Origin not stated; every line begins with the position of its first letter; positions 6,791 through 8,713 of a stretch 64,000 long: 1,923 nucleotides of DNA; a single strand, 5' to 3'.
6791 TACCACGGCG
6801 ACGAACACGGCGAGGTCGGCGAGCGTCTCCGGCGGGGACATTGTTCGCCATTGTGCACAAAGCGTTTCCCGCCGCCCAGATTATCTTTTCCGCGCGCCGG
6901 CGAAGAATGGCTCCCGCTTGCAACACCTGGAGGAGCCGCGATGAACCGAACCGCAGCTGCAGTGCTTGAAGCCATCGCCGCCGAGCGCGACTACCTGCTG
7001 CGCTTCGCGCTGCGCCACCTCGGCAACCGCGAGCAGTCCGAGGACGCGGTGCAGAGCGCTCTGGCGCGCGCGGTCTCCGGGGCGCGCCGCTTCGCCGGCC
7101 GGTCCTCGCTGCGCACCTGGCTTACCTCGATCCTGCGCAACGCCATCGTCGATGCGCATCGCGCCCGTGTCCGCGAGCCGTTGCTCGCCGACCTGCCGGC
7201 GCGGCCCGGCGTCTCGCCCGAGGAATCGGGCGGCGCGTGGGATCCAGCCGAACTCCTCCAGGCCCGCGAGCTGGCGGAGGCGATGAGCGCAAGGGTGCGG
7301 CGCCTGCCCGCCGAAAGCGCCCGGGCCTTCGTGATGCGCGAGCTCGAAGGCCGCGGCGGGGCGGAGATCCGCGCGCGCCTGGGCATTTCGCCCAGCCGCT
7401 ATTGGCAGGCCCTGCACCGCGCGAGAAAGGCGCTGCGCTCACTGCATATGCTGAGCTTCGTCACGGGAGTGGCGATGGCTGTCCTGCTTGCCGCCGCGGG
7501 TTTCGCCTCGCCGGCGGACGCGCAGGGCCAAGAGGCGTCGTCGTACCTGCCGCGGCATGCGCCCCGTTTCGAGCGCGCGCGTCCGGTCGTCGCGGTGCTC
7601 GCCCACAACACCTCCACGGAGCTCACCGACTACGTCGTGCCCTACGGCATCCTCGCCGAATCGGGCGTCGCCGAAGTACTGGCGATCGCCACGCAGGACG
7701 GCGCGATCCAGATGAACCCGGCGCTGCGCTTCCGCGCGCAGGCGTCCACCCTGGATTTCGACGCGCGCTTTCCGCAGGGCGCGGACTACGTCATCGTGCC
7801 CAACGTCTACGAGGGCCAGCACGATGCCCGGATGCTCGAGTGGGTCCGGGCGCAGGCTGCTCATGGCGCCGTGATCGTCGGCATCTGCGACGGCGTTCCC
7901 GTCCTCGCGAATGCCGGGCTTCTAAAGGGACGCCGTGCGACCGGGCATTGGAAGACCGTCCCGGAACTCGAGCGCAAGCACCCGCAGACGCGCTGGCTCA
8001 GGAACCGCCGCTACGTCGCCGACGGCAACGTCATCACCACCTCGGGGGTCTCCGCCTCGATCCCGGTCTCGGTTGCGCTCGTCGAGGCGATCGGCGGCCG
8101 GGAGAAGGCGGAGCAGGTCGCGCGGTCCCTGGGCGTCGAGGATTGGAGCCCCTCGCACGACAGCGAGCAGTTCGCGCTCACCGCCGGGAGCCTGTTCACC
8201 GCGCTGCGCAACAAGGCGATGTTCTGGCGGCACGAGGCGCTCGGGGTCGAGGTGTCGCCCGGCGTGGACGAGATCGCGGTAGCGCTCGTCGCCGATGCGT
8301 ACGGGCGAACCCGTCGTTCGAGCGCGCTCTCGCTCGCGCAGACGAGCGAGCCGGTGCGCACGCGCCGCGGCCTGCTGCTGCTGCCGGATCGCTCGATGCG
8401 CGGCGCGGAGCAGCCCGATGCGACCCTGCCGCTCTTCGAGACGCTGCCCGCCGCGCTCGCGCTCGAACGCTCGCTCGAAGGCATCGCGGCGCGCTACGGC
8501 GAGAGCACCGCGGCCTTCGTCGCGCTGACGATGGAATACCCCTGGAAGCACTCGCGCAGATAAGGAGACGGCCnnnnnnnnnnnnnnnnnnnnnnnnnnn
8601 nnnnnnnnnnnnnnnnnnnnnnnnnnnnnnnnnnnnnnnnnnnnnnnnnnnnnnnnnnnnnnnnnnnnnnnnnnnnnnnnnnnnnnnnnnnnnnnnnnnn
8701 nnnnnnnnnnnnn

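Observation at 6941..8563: ECF sigma factor ORF lacks a stop codon and runs in frame into an exported DJ-1/PfpI-domain protein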

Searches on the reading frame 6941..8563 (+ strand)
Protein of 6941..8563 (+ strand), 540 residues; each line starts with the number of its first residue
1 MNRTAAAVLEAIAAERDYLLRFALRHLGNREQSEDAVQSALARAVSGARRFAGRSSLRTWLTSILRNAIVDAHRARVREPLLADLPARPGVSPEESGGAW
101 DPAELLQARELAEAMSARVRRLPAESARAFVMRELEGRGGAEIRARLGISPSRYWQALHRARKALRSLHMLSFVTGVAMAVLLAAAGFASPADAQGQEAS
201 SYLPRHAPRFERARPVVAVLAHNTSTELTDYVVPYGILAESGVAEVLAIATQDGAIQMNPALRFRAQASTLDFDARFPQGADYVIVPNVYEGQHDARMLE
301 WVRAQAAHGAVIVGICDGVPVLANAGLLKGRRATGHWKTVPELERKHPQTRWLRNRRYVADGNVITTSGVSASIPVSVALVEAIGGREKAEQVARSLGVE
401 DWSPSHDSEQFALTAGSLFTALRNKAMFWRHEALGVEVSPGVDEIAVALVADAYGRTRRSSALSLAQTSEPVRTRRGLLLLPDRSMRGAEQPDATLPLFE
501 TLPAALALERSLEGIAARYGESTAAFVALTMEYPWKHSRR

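Call 3: search_protein_families(library=pfam, proteins=[window:6941-8563:+], max_evalue=0.01)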
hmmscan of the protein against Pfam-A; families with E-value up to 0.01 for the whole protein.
window:6941-8563:+ (540 aa): 4 families
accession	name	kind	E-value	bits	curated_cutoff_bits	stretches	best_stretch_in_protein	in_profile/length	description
PF01965.30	DJ-1_PfpI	-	1.3e-18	67.8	26.6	1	217-382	3-164/165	DJ-1/PfpI family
PF04542.20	Sigma70_r2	-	9.5e-14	51.4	24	1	14-78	4-70/71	Sigma-70 region 2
PF08281.18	Sigma70_r4_2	-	2.5e-09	37.1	25.7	1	115-165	4-54/54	Sigma-70, region 4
PF22029.2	PhyR_sigma2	-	0.0058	17.1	27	1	13-62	2-51/55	Sigma2 domain of PhyR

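Call 4: search_protein_families(library=ncbifam, proteins=[window:6941-8563:+], max_evalue=0.01)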
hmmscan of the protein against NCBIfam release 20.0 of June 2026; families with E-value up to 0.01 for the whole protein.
window:6941-8563:+ (540 aa): 77 families (the best 25 are shown)
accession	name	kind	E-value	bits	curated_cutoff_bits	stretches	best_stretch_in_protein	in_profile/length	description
NF008892.0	PRK11924.2-1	equivalog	1.8e-31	109.3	291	1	10-167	20-191/203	RNA polymerase sigma factor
TIGR02943.1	Sig70_famx1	hypoth_equivalog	1.9e-31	109.3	162.2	1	10-167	6-177/188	RNA polymerase sigma-70 factor, TIGR02943 family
NF009184.0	PRK12532.1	equivalog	3.3e-27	95.6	276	1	12-167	11-182/195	RNA polymerase sigma factor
NF009173.0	PRK12520.1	equivalog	9.1e-26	90.8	255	1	9-169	5-179/191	RNA polymerase sigma factor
NF006902.0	PRK09393.1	equivalog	3.3e-23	82.4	425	1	279-400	75-198/327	transcriptional regulator FtrA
NF009196.0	PRK12544.1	equivalog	1.1e-21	77.2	287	1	16-167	28-194/208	RNA polymerase factor sigma-70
TIGR02937.1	sigma70-ECF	superfamily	2.4e-19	69.5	42.9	1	17-167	12-163/165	sigma-70 family RNA polymerase sigma factor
NF058625.1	sigma_PG0214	equivalog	1e-18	67.6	130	1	12-167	10-159/170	GFO_1088 family ECF-type sigma factor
NF009197.0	PRK12545.1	equivalog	4.1e-17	62.6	336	1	13-80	15-82/201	RNA polymerase factor sigma-70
NF008888.0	PRK11922.1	equivalog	2.1e-16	60.2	204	1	17-167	41-194/231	RNA polymerase sigma factor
NF009182.0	PRK12530.1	subfamily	4.5e-16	58.9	264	1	12-166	15-181/193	RNA polymerase sigma factor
NF006089.0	PRK08241.1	subfamily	7.3e-16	58.2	240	1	5-167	21-202/343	RNA polymerase subunit sigma-70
NF009166.1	PRK12513.1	equivalog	6.5e-14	52.1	206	1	13-143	29-160/193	RNA polymerase sigma factor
TIGR02985.1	Sig70_bacteroi1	subfamily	6.6e-14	52.4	126.4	1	17-167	12-160/162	RNA polymerase sigma-70 factor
TIGR02960.1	SigX5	hypoth_equivalog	1.9e-13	50.3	264.75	1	10-89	9-88/322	RNA polymerase sigma-70 factor, TIGR02960 family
TIGR01383.1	not_thiJ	equivalog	1.4e-12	47.7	131.25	1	226-395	10-179/180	DJ-1 family glyoxalase III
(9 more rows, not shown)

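Call 5: find_homologous_proteins(query=window:6941-8563:+, max_evalue=0.00001)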
Query window:6941-8563:+ (540 aa): 792 proteins with E <= 0.00001 among 8000 candidates; the best 120 are listed.
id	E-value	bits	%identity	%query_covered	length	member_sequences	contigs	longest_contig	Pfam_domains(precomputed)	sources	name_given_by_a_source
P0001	0.0e+0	1161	100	100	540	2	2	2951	PF04542.21,PF08281.19,PF01965.31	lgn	-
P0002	0.0e+0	1011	87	100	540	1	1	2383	PF04542.21,PF08281.19,PF01965.31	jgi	jgi:RNA polymerase sigma factor (sigma-70 family)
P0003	1.0e-237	808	70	100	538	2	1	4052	PF04542.21,PF08281.19,PF01965.31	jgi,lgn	jgi:RNA polymerase sigma factor (sigma-70 family)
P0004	3.9e-237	806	71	100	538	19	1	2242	PF04542.21,PF08281.19,PF01965.31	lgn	-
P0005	2.3e-233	794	70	100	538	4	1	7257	PF04542.21,PF08281.19,PF01965.31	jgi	jgi:RNA polymerase sigma factor (sigma-70 family)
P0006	5.9e-232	789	70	100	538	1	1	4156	PF04542.21,PF08281.19,PF01965.31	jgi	jgi:RNA polymerase sigma factor (sigma-70 family)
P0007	1.0e-164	567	73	67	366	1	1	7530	PF01965.31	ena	-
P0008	8.4e-163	561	70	67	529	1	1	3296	PF14342.12,PF01965.31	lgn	-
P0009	1.6e-161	557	71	66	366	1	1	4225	PF01965.31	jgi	jgi:putative intracellular protease/amidase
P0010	3.1e-161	556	73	63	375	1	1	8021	PF01965.31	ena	-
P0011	3.2e-161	556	74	63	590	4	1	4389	PF06629.19,PF01965.31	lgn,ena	-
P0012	1.8e-160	553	73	64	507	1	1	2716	PF14342.12,PF01965.31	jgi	jgi:putative intracellular protease/amidase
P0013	3.7e-160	552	67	69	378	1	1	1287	PF01965.31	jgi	jgi:putative intracellular protease/amidase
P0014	4.3e-160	552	69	69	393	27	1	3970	PF01965.31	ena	-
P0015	4.7e-160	552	74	63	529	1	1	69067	PF14342.12,PF01965.31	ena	-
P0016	5.9e-160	552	70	66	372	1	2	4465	PF01965.31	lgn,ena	-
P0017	8.1e-160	551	71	68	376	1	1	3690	PF01965.31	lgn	-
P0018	8.7e-160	551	69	68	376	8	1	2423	PF01965.31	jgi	jgi:putative intracellular protease/amidase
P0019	1.4e-159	550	69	67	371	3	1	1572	PF01965.31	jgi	jgi:putative intracellular protease/amidase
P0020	1.5e-159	550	70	66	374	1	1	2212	PF01965.31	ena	-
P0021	1.3e-158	547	68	68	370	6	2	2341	PF01965.31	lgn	-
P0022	1.6e-158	547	74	62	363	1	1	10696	PF01965.31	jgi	jgi:putative intracellular protease/amidase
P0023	1.8e-158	547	69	69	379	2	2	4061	PF01965.31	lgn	-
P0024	3.4e-158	546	72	63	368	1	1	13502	PF01965.31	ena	-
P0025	3.7e-158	546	67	69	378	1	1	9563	PF01965.31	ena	-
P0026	7.9e-158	545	69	65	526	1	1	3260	PF14342.12,PF01965.31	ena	-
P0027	8.3e-158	545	67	69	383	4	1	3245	PF01965.31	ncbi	-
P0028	1.4e-157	544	70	66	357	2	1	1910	PF01965.31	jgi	jgi:putative intracellular protease/amidase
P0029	1.6e-157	544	72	63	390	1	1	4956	PF01965.31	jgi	jgi:transcriptional regulator GlxA family with amidase domain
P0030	3.2e-157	543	71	64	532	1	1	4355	PF14342.12,PF01965.31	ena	-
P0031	4.0e-157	542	71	64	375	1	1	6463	PF01965.31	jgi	jgi:putative intracellular protease/amidase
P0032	5.2e-157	542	67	68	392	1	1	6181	PF01965.31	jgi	jgi:putative intracellular protease/amidase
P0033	7.1e-157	542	72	63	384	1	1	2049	PF01965.31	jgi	jgi:putative intracellular protease/amidase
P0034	1.1e-156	541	70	64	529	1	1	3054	PF14342.12,PF01965.31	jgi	jgi:putative intracellular protease/amidase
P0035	9.9e-156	538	70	65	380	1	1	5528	PF01965.31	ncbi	-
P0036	1.4e-155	537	67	69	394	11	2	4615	PF01965.31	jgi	jgi:putative intracellular protease/amidase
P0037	2.1e-155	537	68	69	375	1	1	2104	PF01965.31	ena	-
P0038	2.7e-155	536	70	63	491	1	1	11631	PF14342.12,PF01965.31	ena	-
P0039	5.1e-155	535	70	66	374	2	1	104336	PF01965.31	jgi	jgi:transcriptional regulator GlxA family with amidase domain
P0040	5.7e-155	535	72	63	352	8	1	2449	PF01965.31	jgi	jgi:putative intracellular protease/amidase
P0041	5.7e-155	535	69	67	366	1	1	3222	PF01965.31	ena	-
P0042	8.1e-155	535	72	62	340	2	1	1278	PF01965.31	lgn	-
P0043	1.2e-154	534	72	63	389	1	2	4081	PF01965.31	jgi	jgi:putative intracellular protease/amidase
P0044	5.8e-154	532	70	64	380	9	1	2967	PF01965.31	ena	-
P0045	8.4e-154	531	71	64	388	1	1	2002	PF01965.31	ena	-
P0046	1.1e-153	531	74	62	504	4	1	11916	PF14342.12,PF01965.31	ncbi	-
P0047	1.2e-153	531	67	67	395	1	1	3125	PF01965.31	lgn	-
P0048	3.0e-153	530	73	61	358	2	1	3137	PF01965.31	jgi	jgi:putative intracellular protease/amidase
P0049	1.4e-152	527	76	59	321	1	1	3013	PF01965.31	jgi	jgi:transcriptional regulator GlxA family with amidase domain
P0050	4.2e-152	526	68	67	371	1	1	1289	PF01965.31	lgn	-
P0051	1.2e-151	524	72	62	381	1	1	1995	PF01965.31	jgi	jgi:putative intracellular protease/amidase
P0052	1.6e-151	524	70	63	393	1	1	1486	PF01965.31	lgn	-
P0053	4.8e-151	522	70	64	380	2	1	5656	PF01965.31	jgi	jgi:putative intracellular protease/amidase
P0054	5.2e-151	522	68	66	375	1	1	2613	PF01965.31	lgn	-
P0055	1.0e-150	521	69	63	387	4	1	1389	PF01965.31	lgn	-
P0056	1.1e-150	521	65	68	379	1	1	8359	PF01965.31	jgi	jgi:transcriptional regulator GlxA family with amidase domain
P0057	1.4e-150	521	66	64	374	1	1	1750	PF01965.31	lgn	-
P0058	2.6e-150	520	65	69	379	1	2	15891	PF01965.31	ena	-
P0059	6.9e-150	519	71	62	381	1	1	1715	PF01965.31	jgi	jgi:putative intracellular protease/amidase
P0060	9.3e-150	518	65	66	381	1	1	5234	PF01965.31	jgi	jgi:putative intracellular protease/amidase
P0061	5.3e-149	516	70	64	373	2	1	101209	PF01965.31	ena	-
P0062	2.4e-148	513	64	66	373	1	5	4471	PF01965.31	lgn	-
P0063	3.3e-148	513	70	61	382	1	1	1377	PF01965.31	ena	-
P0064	3.5e-148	513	70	61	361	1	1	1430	PF01965.31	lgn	-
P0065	4.8e-148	512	70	62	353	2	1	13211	PF01965.31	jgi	jgi:putative intracellular protease/amidase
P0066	7.9e-146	505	68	64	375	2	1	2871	PF01965.31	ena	-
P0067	9.6e-145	502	67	65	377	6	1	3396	PF01965.31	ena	-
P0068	7.1e-144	499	61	70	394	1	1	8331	PF01965.31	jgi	jgi:putative intracellular protease/amidase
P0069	2.7e-143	497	64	64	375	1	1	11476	PF01965.31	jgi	jgi:transcriptional regulator GlxA family with amidase domain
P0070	5.0e-143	496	67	62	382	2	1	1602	PF01965.31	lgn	-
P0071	2.4e-142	494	62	68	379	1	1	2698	PF01965.31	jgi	-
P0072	2.7e-142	494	61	69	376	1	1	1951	PF01965.31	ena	-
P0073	6.2e-142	492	61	69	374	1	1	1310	PF01965.31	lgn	-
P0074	1.3e-141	491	62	67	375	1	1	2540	PF01965.31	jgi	jgi:putative intracellular protease/amidase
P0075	1.9e-141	491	61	68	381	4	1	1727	PF01965.31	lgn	-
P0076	4.0e-141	490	63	68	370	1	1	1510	PF01965.31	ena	-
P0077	8.4e-141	489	63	68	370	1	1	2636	PF01965.31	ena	-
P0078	9.4e-141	488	62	67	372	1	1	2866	PF01965.31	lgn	-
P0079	1.3e-140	488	64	65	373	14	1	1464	PF01965.31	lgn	-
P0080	1.7e-140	488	62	68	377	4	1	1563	PF01965.31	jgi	jgi:putative intracellular protease/amidase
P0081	2.5e-140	487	64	62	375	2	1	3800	PF01965.31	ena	-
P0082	2.7e-140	487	65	66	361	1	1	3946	PF01965.31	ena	-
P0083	6.5e-140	486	61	69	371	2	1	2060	PF01965.31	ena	-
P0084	1.4e-139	485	64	62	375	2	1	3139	PF01965.31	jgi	jgi:putative intracellular protease/amidase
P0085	2.9e-139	484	59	68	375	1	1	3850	PF01965.31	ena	-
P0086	3.1e-139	483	64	65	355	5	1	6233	PF01965.31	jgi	jgi:transcriptional regulator GlxA family with amidase domain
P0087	4.0e-139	483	67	62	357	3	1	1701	PF01965.31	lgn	-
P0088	4.5e-139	483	60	69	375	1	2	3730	PF01965.31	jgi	jgi:putative intracellular protease/amidase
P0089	5.1e-139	483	62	68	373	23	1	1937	PF01965.31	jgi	-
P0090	5.8e-139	483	64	64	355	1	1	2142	PF01965.31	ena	-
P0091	2.9e-138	480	62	68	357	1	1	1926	PF01965.31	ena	-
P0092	5.4e-138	479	63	67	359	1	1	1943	PF01965.31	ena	-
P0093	1.4e-137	478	67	62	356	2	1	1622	PF01965.31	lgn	-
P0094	1.8e-137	478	66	63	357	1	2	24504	PF01965.31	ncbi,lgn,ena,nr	ncbi:MAG TPA: DJ-1/PfpI family protein [Thermoanaerobaculia bacterium]|nr:DJ-1/PfpI family protein [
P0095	3.6e-137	477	61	62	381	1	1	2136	PF01965.31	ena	-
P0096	4.3e-137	476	63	63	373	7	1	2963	PF01965.31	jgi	jgi:putative intracellular protease/amidase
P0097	9.2e-137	475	64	62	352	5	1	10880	PF01965.31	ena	-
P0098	1.2e-136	475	64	63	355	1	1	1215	PF01965.31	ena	-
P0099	5.3e-136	473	63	62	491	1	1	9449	PF13115.12,PF01965.31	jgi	jgi:transcriptional regulator GlxA family with amidase domain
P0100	9.3e-136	472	66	62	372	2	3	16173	PF01965.31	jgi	jgi:transcriptional regulator GlxA family with amidase domain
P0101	1.1e-135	472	64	63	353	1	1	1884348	PF01965.31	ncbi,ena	-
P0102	1.7e-135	471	64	63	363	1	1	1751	PF01965.31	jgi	jgi:putative intracellular protease/amidase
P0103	2.0e-135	471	64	62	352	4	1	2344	PF01965.31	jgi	jgi:putative intracellular protease/amidase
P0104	2.3e-135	471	60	68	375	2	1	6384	PF01965.31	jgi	jgi:putative intracellular protease/amidase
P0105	4.1e-135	470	63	64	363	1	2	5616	PF01965.31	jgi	jgi:transcriptional regulator GlxA family with amidase domain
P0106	5.1e-135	470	63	63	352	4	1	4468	PF01965.31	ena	-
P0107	8.9e-135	469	67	59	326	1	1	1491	PF01965.31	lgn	-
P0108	1.9e-134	468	64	63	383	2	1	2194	PF01965.31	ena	-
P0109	3.3e-134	467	65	63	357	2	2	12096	PF01965.31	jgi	jgi:putative intracellular protease/amidase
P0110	3.8e-134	467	64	62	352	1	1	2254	PF01965.31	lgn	-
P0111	4.0e-134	467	72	53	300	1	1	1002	PF01965.31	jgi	jgi:putative intracellular protease/amidase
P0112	4.8e-134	466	61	64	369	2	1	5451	PF01965.31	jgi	jgi:transcriptional regulator GlxA family with amidase domain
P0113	7.4e-134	466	59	69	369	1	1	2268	PF01965.31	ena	-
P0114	1.1e-133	465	63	63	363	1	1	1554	PF01965.31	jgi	jgi:transcriptional regulator GlxA family with amidase domain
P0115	1.4e-133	465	59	67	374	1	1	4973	PF01965.31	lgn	-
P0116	1.4e-133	465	63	62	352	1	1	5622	PF01965.31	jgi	jgi:putative intracellular protease/amidase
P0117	1.9e-133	464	58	66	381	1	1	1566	PF01965.31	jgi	jgi:putative intracellular protease/amidase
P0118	5.2e-133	463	59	68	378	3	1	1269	PF01965.31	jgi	jgi:putative intracellular protease/amidase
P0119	6.2e-133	463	63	62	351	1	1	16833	PF01965.31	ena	-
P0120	1.4e-132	461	63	63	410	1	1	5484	PF01965.31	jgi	jgi:putative intracellular protease/amidase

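Call 8: find_encoding_contigs(protein=P0005, flank=6000, max_places=4)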
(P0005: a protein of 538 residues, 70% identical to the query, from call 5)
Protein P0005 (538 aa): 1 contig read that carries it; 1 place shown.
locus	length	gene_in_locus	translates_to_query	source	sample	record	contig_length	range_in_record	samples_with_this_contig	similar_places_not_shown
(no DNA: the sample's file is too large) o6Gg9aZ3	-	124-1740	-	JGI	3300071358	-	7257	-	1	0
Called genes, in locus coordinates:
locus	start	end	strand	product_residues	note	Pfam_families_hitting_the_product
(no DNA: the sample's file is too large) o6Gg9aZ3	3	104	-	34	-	?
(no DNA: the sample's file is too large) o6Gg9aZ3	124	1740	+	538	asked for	PF04542:Sigma70_r2, PF08281:Sigma70_r4_2, PF01965:DJ-1_PfpI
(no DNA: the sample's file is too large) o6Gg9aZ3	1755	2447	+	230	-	PF06629:MipA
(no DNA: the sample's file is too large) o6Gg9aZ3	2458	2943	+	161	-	PF14342:DUF4396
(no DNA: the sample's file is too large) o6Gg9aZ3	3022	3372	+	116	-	-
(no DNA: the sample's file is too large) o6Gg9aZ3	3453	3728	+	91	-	-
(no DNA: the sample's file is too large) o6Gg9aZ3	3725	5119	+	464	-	PF02321:OEP (weak)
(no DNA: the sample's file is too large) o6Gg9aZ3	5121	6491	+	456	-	PF07732:Cu-oxidase_3, PF07731:Cu-oxidase_2, PF00394:Cu-oxidase (faint)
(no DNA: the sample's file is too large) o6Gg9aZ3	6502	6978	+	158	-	PF13473:Cupredoxin_1 (faint), PF00127:Copper-bind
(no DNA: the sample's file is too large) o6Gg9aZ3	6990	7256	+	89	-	?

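Call 9: find_encoding_contigs(protein=P0039, flank=8000, max_places=3)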
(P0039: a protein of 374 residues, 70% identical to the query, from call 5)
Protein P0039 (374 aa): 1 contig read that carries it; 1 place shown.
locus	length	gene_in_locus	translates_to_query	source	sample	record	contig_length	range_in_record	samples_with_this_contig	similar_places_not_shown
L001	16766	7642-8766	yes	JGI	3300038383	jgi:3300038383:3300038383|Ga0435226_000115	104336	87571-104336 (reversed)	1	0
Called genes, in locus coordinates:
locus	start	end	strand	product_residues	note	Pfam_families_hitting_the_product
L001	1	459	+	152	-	?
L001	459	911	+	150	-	PF02814:UreE_N, PF05194:UreE_C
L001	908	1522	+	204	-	PF01730:UreF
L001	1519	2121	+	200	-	PF02492:cobW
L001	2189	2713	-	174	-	PF04519:Bactofilin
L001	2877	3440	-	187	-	-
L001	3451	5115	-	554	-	PF07969:Amidohydro_3, PF01979:Amidohydro_1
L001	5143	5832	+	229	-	PF00106:adh_short, PF13561:adh_short_C2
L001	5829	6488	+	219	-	PF14329:DUF4386 (weak)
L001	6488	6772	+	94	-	PF00583:Acetyltransf_1 (weak), PF14542:Acetyltransf_CG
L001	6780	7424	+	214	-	PF13462:Thioredoxin_4, PF01323:DSBA (weak), PF13743:Thioredoxin_5 (faint)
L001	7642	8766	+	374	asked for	PF01965:DJ-1_PfpI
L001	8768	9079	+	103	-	PF12973:Cupin_7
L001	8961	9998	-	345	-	PF00126:HTH_1, PF03466:LysR_substrate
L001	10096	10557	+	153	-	PF07681:DoxX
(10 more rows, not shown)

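Call 10: find_related_loci(query=A1, collection=genome_contigs, flank=6000)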
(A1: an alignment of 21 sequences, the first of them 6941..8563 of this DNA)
Query A1 (540 aa) in genome_contigs; peptide patterns used: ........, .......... (x = any residue, [..] = any of these).
67 stretches matched a pattern; 37 encode a relative of the query (tblastn E <= 1e-3); 37 distinct loci.
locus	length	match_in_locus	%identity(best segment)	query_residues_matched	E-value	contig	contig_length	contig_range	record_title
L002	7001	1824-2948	69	170-540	8e-166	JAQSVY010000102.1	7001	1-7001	MAG: Burkholderiales bacterium isolate C_No_T20_C_bin.16 scaffold_15345, whole genome shotgun sequence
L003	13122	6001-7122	62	167-536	6e-146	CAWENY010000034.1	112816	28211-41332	MAG: uncultured beta proteobacterium isolate MFD02840.bin.2.96 genome assembly, contig: contig_77461, whole genome shotg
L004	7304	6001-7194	58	133-536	3e-145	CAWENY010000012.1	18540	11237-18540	MAG: uncultured beta proteobacterium isolate MFD02840.bin.2.96 genome assembly, contig: contig_134972, whole genome shot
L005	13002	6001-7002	64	200-537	2e-139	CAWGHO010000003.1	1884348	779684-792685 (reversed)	MAG: uncultured Acidobacteriota bacterium isolate MFD02840.bin.1.19 genome assembly, contig: contig_21939, whole genome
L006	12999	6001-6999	60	200-535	5e-124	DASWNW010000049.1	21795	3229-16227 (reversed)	MAG TPA_asm: Thermoanaerobaculia bacterium isolate SMAG_U3424 k141_397947, whole genome shotgun sequence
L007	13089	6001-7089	56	158-536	7e-123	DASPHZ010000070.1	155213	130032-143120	MAG TPA_asm: Thermoanaerobaculia bacterium isolate SMAG_U11969 k141_1123991, whole genome shotgun sequence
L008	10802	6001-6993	50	203-534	4e-113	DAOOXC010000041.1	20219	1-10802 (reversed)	MAG TPA_asm: Methylotenera sp. isolate AMR_MDS_3599 NODE_2525_length_20219_cov_10.982494, whole genome shotgun sequence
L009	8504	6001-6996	50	203-534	1e-109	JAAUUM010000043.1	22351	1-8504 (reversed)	MAG: Synechococcaceae cyanobacterium SM2_3_2 NODE_597_length_22351_cov_6.768359, whole genome shotgun sequence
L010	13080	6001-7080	44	177-534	2e-102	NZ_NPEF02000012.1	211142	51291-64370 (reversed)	Leptospira ellisii strain ATI7-C-A5 contig_0012, whole genome shotgun sequence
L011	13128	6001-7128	45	158-539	4e-101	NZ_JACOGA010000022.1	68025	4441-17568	Undibacterium flavidum strain LX15W 22, whole genome shotgun sequence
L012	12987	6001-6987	51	194-534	1e-98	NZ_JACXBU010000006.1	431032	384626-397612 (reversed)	Pseudomonas sp. JM0905a NODE_6_length_431032_cov_15.225586, whole genome shotgun sequence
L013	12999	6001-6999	48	203-534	4e-98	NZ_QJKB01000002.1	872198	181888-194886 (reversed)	Undibacterium pigrum strain DSM 19792 Ga0244539_102, whole genome shotgun sequence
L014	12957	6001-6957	52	206-533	1e-98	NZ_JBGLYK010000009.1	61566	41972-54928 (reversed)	Pseudomonas sp. Pseusp97 strain CT11-97 NODE_9_length_61566_cov_56.454992, whole genome shotgun sequence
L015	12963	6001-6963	51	206-534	2e-96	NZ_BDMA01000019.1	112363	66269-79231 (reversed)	Metapseudomonas resinovorans strain MO-1, whole genome shotgun sequence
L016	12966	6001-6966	51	203-533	6e-96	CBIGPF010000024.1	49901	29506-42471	MAG TPA_asm: uncultured Pseudomonas sp. isolate SRR29014960_concoct_34 genome assembly, contig: ERZ27364776.176, whole g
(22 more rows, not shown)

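Call 12: find_encoding_contigs(protein=P0002, flank=6000, max_places=3)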
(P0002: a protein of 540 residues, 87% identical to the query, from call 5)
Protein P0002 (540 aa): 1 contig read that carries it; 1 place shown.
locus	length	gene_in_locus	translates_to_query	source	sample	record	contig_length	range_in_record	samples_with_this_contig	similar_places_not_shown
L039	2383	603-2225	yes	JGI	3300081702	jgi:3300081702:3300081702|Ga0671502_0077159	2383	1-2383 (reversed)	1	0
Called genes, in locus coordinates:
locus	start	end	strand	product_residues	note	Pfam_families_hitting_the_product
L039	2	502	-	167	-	?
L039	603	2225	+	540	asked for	PF04542:Sigma70_r2, PF08281:Sigma70_r4_2, PF01965:DJ-1_PfpI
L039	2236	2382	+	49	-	?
